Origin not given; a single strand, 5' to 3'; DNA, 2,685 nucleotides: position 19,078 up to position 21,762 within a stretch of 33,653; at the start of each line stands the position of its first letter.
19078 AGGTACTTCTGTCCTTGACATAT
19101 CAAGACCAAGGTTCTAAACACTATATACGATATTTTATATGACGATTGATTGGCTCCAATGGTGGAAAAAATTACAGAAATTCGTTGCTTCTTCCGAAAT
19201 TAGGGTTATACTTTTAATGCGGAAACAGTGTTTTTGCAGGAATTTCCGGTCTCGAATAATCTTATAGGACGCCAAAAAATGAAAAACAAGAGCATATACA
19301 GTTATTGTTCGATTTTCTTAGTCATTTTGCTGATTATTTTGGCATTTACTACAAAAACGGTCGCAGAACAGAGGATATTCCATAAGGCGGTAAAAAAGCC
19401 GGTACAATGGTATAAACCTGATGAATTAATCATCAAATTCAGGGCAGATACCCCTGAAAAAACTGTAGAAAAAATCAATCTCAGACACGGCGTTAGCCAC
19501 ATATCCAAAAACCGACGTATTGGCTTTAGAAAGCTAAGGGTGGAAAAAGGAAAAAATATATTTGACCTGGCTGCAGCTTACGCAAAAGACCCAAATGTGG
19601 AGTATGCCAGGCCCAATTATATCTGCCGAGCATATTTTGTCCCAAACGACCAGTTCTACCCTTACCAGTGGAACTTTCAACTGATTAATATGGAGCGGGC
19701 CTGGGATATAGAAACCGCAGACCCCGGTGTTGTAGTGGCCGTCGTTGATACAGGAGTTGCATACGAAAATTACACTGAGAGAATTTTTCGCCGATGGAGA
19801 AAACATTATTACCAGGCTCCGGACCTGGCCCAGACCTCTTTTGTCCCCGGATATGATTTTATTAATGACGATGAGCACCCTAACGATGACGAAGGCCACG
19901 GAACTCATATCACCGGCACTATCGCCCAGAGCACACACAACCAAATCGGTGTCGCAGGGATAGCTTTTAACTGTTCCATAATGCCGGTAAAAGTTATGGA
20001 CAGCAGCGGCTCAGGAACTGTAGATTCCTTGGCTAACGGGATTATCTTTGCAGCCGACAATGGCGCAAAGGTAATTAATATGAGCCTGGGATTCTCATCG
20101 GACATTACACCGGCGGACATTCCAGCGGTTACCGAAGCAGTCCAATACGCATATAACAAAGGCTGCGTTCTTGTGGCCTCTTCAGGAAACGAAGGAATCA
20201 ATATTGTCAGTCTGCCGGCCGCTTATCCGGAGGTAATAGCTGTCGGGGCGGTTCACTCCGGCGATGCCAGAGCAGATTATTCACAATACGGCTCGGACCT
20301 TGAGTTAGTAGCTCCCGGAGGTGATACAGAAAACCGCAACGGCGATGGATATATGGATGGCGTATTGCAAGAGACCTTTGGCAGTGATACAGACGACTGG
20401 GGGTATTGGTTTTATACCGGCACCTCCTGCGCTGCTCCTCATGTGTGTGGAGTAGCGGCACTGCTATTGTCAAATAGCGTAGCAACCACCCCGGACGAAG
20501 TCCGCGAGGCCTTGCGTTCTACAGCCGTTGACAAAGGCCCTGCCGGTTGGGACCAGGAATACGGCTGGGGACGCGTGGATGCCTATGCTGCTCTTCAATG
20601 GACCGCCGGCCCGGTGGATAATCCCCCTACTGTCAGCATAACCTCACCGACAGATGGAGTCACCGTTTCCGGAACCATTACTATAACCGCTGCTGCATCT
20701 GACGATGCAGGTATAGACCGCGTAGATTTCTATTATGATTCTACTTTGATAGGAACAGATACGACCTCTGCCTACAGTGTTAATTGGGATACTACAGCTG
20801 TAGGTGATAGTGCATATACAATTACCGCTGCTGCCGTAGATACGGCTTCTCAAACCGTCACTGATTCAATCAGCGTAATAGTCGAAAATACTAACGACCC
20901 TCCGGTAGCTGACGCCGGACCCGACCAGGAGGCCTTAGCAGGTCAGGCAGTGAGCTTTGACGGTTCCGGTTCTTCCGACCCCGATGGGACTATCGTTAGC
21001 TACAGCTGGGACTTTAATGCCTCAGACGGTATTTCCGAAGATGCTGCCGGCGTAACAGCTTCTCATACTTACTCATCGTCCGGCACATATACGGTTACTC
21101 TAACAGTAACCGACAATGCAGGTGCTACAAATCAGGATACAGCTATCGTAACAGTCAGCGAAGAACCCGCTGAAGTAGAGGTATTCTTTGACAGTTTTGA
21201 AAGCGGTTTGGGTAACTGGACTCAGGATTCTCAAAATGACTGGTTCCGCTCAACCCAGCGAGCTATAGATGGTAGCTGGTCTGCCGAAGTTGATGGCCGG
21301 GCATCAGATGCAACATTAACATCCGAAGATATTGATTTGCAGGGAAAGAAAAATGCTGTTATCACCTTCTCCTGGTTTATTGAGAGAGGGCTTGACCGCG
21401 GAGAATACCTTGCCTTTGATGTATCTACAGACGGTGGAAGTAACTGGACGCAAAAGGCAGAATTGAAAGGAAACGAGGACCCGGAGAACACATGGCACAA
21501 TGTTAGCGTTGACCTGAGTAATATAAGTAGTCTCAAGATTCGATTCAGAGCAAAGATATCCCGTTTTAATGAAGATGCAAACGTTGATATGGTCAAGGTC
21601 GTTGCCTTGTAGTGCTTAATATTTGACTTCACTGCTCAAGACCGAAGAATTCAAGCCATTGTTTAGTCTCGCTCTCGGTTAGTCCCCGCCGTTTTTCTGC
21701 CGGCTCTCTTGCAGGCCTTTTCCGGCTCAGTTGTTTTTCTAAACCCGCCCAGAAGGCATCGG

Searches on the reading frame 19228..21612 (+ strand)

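Call 55: search_protein_families(library=pfam, proteins=[window:19228-21612:+], max_evalue=0.00001)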
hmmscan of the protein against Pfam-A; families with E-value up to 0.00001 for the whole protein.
window:19228-21612:+ (794 aa): 6 families
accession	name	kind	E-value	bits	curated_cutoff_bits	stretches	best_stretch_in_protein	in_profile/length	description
PF00082.27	Peptidase_S8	-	6.4e-57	193.5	21.8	1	167-448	3-288/288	Subtilase family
PF18911.6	PKD_4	-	6e-24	84.4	27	1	556-643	1-85/85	PKD domain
PF17957.7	Big_7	-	2.9e-21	76.3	24.1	1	467-534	1-70/70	Bacterial Ig domain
PF00801.26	PKD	-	8.5e-16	58.2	23.5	1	571-641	13-79/80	PKD domain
PF22352.2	K319L-like_PKD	-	1.7e-12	47.6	27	1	563-643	1-84/84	K319L-like, PKD domain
PF22148.1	Fervidolysin_NPro-like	-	1.1e-10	42.2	21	1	60-130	13-81/81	Fervidolysin N-terminal prodomain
